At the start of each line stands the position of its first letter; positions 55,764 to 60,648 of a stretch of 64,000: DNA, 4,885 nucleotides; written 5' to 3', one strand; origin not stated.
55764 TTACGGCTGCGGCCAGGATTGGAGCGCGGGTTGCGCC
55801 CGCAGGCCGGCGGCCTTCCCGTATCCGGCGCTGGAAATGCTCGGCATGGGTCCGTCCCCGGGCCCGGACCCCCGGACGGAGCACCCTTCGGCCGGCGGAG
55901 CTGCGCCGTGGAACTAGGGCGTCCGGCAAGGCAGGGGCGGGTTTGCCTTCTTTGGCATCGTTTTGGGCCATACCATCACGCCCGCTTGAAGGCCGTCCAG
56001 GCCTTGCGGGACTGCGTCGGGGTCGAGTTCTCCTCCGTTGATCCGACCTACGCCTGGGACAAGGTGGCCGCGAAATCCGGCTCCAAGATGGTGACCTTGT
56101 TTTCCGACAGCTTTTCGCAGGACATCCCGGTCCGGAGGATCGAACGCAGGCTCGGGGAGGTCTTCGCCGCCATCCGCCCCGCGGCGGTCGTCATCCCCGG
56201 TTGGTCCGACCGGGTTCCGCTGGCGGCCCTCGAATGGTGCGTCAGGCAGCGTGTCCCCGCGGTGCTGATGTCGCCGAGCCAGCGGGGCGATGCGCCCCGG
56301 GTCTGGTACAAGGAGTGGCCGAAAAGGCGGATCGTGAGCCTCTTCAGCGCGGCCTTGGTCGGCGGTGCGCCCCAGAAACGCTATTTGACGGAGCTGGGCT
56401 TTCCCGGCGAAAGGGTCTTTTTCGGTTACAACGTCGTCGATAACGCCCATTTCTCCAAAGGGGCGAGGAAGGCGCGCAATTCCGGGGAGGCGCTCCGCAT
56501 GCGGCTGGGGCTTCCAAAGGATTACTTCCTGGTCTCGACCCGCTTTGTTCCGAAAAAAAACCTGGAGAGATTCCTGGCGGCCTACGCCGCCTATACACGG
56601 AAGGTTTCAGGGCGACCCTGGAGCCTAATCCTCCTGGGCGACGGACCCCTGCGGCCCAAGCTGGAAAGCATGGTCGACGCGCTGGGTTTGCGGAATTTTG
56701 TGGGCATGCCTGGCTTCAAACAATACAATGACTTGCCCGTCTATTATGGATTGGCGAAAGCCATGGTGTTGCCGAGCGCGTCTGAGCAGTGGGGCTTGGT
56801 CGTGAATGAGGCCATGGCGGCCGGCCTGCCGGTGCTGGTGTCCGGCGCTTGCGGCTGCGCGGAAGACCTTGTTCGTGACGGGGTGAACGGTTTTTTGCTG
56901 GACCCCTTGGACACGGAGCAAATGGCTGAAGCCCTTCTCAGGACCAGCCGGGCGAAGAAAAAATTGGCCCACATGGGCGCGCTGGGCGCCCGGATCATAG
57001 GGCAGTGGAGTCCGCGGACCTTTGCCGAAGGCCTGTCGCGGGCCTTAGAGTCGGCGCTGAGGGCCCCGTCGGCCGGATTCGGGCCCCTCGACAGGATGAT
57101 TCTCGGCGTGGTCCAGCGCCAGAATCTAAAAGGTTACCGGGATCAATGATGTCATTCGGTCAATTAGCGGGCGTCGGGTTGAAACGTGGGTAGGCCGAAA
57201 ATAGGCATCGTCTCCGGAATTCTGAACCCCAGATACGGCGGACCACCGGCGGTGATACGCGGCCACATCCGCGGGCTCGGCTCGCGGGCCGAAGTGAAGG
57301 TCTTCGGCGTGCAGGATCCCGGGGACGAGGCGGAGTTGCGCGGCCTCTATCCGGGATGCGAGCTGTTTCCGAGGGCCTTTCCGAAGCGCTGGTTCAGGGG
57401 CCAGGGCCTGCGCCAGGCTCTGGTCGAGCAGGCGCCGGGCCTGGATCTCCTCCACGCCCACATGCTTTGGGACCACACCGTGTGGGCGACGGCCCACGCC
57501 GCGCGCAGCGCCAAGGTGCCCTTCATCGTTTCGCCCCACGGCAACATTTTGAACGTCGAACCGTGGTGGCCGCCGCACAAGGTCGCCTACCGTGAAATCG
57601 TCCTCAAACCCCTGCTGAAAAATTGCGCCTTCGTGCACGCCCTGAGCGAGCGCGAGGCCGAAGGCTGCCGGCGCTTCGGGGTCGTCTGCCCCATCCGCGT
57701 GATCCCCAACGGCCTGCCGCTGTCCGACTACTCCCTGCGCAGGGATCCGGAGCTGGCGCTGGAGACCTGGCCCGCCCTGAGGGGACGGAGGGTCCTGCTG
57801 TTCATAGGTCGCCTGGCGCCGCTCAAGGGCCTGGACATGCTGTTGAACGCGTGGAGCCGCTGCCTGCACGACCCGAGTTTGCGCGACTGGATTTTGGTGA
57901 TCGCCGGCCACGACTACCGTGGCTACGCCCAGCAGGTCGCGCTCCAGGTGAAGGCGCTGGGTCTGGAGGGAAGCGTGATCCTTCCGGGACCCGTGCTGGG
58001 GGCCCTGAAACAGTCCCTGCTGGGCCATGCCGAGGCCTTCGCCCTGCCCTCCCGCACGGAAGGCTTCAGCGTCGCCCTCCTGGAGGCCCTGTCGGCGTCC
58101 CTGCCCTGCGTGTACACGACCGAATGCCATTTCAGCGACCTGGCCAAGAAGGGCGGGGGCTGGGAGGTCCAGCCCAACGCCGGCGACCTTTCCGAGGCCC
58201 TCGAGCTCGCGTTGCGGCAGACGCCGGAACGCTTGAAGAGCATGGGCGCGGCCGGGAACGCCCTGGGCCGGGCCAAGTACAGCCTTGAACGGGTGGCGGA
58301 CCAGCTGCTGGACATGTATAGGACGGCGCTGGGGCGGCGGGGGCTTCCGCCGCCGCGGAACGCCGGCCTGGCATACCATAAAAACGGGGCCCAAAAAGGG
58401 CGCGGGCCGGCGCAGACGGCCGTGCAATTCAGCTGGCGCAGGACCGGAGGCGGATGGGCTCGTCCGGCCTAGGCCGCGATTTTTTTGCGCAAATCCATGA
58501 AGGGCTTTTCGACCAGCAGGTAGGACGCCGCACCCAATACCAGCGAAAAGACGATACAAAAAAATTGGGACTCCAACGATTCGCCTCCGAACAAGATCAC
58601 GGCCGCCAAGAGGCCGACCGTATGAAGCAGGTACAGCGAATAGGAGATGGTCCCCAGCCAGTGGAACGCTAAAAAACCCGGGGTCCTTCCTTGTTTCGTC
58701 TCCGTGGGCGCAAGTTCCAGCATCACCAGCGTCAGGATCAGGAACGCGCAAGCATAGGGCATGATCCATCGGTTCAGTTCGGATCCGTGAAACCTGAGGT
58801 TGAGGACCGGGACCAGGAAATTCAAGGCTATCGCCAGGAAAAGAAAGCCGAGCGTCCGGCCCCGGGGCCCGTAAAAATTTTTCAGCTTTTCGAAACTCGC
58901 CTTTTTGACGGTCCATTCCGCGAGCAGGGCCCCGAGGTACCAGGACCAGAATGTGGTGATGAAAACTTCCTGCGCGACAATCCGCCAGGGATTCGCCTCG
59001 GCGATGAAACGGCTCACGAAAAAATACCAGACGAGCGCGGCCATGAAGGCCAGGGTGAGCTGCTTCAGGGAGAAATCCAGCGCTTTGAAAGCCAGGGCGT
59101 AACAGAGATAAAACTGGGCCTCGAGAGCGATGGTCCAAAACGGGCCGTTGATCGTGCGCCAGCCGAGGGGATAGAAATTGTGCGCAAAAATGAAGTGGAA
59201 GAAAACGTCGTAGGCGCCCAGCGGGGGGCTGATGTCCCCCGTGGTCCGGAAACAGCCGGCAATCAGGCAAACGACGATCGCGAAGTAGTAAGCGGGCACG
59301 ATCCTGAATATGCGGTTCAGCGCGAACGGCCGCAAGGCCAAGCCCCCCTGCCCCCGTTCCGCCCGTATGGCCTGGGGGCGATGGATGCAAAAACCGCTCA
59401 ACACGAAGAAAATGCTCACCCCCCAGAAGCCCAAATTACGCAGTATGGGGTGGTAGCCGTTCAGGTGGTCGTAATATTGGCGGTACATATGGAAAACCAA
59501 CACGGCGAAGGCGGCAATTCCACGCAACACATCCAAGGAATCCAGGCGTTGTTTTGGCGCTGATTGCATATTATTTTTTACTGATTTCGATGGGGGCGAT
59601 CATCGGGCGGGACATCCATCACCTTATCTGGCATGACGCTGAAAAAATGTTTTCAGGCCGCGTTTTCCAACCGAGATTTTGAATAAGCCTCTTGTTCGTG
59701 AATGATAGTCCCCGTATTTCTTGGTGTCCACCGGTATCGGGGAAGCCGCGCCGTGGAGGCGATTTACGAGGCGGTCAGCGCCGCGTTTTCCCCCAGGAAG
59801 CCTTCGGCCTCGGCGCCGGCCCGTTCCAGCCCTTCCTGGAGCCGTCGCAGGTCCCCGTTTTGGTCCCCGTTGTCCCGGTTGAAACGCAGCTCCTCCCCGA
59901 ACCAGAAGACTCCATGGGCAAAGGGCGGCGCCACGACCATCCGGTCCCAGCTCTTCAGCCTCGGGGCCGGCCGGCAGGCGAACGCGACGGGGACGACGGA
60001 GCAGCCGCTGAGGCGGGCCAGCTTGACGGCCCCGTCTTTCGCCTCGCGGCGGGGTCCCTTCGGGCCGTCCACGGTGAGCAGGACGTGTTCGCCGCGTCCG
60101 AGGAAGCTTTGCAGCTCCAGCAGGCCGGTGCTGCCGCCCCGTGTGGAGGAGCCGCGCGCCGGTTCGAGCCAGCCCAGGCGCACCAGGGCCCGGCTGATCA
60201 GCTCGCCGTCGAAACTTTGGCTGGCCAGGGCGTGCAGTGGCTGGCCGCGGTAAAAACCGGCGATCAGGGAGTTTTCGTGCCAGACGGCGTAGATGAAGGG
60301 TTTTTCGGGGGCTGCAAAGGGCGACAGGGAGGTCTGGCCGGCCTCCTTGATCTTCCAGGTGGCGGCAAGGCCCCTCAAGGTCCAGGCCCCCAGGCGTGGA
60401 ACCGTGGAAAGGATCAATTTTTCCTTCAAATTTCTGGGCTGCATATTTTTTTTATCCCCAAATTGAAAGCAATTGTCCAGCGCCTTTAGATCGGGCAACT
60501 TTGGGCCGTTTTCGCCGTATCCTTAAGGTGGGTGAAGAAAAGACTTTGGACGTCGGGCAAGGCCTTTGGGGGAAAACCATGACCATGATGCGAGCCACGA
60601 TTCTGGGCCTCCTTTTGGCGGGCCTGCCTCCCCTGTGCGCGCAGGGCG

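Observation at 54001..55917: Secreted beta-helix protein embedded in the polysaccharide locus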

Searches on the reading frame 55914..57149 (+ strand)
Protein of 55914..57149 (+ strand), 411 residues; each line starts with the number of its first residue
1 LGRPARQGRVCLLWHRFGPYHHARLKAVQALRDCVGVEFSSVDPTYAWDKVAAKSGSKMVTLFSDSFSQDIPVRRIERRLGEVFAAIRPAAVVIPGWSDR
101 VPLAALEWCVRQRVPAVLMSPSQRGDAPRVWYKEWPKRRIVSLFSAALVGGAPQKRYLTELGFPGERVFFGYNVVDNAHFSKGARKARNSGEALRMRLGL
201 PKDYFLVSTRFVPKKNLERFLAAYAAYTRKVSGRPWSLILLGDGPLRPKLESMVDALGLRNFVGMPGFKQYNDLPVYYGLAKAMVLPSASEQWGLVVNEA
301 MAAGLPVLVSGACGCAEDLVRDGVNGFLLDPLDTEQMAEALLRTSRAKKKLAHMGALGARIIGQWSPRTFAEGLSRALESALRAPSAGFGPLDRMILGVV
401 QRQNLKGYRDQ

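Call 9: search_protein_families(library=pfam, proteins=[window:55914-57149:+], max_evalue=0.001)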
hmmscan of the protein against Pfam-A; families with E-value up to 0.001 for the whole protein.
window:55914-57149:+ (411 aa): 3 families
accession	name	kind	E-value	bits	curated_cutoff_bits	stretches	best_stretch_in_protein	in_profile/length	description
PF00534.26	Glycos_transf_1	-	8.7e-32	110.4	26.4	1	202-355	15-166/172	Glycosyl transferases group 1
PF13692.12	Glyco_trans_1_4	-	4.4e-26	92.3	27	1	205-343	4-138/142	Glycosyl transferases group 1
PF20706.3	GT4-conflict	-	6.4e-10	39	26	1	206-325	201-325/385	Family 4 Glycosyltransferase in conflict systems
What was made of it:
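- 55908..57149 (+): GT4 glycosyltransferase a; its GTG start overlaps the beta-helix stop by 10 nt. Pfam Glycos_transf_1 (call 9).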

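Call 49: search_protein_families(library=ncbifam, proteins=[window:55914-57149:+], max_evalue=0.001)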
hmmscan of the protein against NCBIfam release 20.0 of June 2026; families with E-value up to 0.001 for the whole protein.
window:55914-57149:+ (411 aa): 33 families (the best 25 are shown)
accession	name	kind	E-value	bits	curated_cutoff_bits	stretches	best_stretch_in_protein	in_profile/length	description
TIGR03088.1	stp2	hypoth_equivalog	6.1e-22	78.2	409.05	1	161-363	155-354/374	TIGR03088 family PEP-CTERM/XrtA system glycosyltransferase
TIGR03999.1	thiol_BshA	equivalog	1.1e-19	70.6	273.7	1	173-356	174-347/375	N-acetyl-alpha-D-glucosaminyl L-malate synthase BshA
NF049988.1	MGlcDAGSynMgs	equivalog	1.4e-16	60.9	400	1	180-355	190-361/398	alpha-monoglucosyldiacylglycerol synthase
NF041876.1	EPS_EpsE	equivalog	1.8e-16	60.4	400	1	246-366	261-381/389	exopolysaccharide biosynthesis GT4 family glycosyltransferase EpsE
TIGR03449.1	mycothiol_MshA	equivalog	2.8e-15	56.1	462.5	1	194-382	210-404/406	D-inositol-3-phosphate glycosyltransferase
TIGR04047.1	MSMEG_0565_glyc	hypoth_equivalog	1.1e-14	54.3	259.85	1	194-356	184-349/373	MSMEG_0565 family glycosyltransferase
TIGR04063.1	stp3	hypoth_equivalog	4e-13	49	442.05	1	158-358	172-371/397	TIGR04063 family PEP-CTERM/XrtA system glycosyltransferase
NF053787.1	GlcN_PG_synth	equivalog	1.3e-10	40.7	480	1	188-344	181-323/361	N-acetylglucosaminyl phosphatidylglycerol synthase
NF007396.0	PRK09922.1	equivalog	2.8e-10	39.6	385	1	213-353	195-332/361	lipopolysaccharide 1,6-galactosyltransferase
NF038298.1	EPS_HpsO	equivalog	1.2e-09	37.4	575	1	190-364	187-370/388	hormogonium polysaccharide biosynthesis glycosyltransferase HpsO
NF041010.1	glycosy_Agl16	equivalog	4.3e-09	35.7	575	1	253-365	226-335/352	glycosylation protein Agl16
TIGR02472.1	sucr_P_syn_N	equivalog_domain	4.7e-09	35.6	576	1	252-351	308-410/439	sucrose-phosphate synthase, putative, glycosyltransferase domain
NF038295.1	EPS_HpsP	equivalog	7.9e-09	35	550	1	191-355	194-360/388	hormogonium polysaccharide biosynthesis glycosyltransferase HpsP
TIGR04005.1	wcaL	equivalog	9.4e-09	34.6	537.6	1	159-348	190-371/406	colanic acid biosynthesis glycosyltransferase WcaL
TIGR02468.1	sucrsPsyn_pln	equivalog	1e-08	33.5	1143.95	1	253-379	540-670/1051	sucrose-phosphate synthase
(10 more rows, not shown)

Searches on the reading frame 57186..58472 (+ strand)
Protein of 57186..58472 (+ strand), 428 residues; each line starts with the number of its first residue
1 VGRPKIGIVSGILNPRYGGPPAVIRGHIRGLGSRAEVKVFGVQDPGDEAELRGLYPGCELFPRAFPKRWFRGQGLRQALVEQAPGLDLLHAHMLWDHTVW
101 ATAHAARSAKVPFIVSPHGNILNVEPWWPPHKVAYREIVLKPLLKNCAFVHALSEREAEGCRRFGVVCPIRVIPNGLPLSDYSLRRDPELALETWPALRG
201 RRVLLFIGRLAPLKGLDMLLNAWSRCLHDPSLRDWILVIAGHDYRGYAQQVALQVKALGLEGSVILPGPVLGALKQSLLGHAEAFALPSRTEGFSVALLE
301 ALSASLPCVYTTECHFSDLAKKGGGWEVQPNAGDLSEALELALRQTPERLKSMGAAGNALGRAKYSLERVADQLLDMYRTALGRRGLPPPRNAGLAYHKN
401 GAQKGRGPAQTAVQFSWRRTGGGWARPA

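Call 9: search_protein_families(library=pfam, proteins=[window:57186-58472:+], max_evalue=0.001)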
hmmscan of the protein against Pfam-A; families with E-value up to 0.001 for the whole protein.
window:57186-58472:+ (428 aa): 5 families
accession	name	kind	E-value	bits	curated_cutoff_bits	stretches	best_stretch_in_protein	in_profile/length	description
PF00534.26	Glycos_transf_1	-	7e-24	84.7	26.4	1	200-356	14-168/172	Glycosyl transferases group 1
PF13692.12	Glyco_trans_1_4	-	1.5e-22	80.8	27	1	202-342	2-139/142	Glycosyl transferases group 1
PF13579.12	Glyco_trans_4_4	-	2.6e-16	60.8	29.7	1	18-176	1-158/158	Glycosyl transferase 4-like domain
PF13439.12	Glyco_transf_4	-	8.1e-16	58.9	28.5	1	18-179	2-168/170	Glycosyltransferase Family 4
PF20706.3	GT4-conflict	-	5.5e-08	32.6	26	1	196-317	192-317/385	Family 4 Glycosyltransferase in conflict systems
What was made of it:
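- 57186..58472 (+): GT4 glycosyltransferase b. Pfam (call 9).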

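Call 49: search_protein_families(library=ncbifam, proteins=[window:57186-58472:+], max_evalue=0.001)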
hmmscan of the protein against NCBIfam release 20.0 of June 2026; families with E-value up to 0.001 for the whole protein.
window:57186-58472:+ (428 aa): 17 families
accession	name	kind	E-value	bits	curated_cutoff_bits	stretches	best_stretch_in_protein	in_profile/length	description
NF038295.1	EPS_HpsP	equivalog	5.7e-38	130.9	550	1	71-380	78-386/388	hormogonium polysaccharide biosynthesis glycosyltransferase HpsP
NF046085.1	XrtY_assoc_Gly1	equivalog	2.1e-21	76.2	400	1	87-381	100-384/387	XrtY-associated glycosyltransferase XYAG1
TIGR04047.1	MSMEG_0565_glyc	hypoth_equivalog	4.9e-20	71.9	259.85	1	171-379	162-372/373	MSMEG_0565 family glycosyltransferase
NF041876.1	EPS_EpsE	equivalog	3.5e-19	69.3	400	1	201-374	213-389/389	exopolysaccharide biosynthesis GT4 family glycosyltransferase EpsE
NF047684.1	TeichurnBiosyTuaC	equivalog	5.5e-14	51.9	550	1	80-380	103-388/391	teichuronic acid biosynthesis protein TuaC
TIGR03088.1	stp2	hypoth_equivalog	6.2e-14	51.8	409.05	1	175-382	167-374/374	TIGR03088 family PEP-CTERM/XrtA system glycosyltransferase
TIGR03999.1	thiol_BshA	equivalog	6e-12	45.2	273.7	1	80-381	79-373/375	N-acetyl-alpha-D-glucosaminyl L-malate synthase BshA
NF041010.1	glycosy_Agl16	equivalog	5.3e-11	42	575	1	98-380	93-350/352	glycosylation protein Agl16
TIGR03449.1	mycothiol_MshA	equivalog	1.5e-10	40.5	462.5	1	200-382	219-404/406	D-inositol-3-phosphate glycosyltransferase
TIGR02149.1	glgA_Coryne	subfamily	2.6e-10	40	302.4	1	170-380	171-389/391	glycogen synthase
NF053787.1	GlcN_PG_synth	equivalog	3.4e-09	36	480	1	97-381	93-359/361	N-acetylglucosaminyl phosphatidylglycerol synthase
TIGR04157.1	glyco_rSAM_CFB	subfamily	9.3e-07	28.2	400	1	169-319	194-338/406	TIGR04157 family glycosyltransferase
NF038011.1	PelF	equivalog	2.7e-06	26.7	100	1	171-312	283-414/489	GT4 family glycosyltransferase PelF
TIGR04063.1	stp3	hypoth_equivalog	3.2e-06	26.3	442.05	1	170-270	182-278/397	TIGR04063 family PEP-CTERM/XrtA system glycosyltransferase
NF053513.1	Gtran_IagA_BgsA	equivalog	7e-05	22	460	1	163-381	122-331/333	LTA glycolipid anchor biosynthesis glycosyltransferase, IagA/BgsA family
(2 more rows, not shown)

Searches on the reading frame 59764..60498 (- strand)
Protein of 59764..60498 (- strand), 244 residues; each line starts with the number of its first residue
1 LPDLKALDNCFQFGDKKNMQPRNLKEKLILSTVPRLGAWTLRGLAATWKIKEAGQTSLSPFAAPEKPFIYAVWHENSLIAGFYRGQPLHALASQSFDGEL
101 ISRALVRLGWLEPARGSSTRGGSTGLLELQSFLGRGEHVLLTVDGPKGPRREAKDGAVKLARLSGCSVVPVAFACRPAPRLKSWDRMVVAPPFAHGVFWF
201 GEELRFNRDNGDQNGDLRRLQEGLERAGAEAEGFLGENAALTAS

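Call 10: search_protein_families(library=pfam, proteins=[window:59764-60498:-], max_evalue=0.001)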
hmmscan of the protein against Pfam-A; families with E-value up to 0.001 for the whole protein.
window:59764-60498:- (244 aa): 1 family
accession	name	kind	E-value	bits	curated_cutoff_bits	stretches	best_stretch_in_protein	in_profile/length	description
PF04028.18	DUF374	-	1.5e-20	73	26.8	1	83-150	3-69/69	Domain of unknown function (DUF374)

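Call 49: search_protein_families(library=ncbifam, proteins=[window:59764-60498:-], max_evalue=0.001)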
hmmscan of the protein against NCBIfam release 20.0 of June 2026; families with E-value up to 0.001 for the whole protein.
window:59764-60498:- (244 aa): 0 families
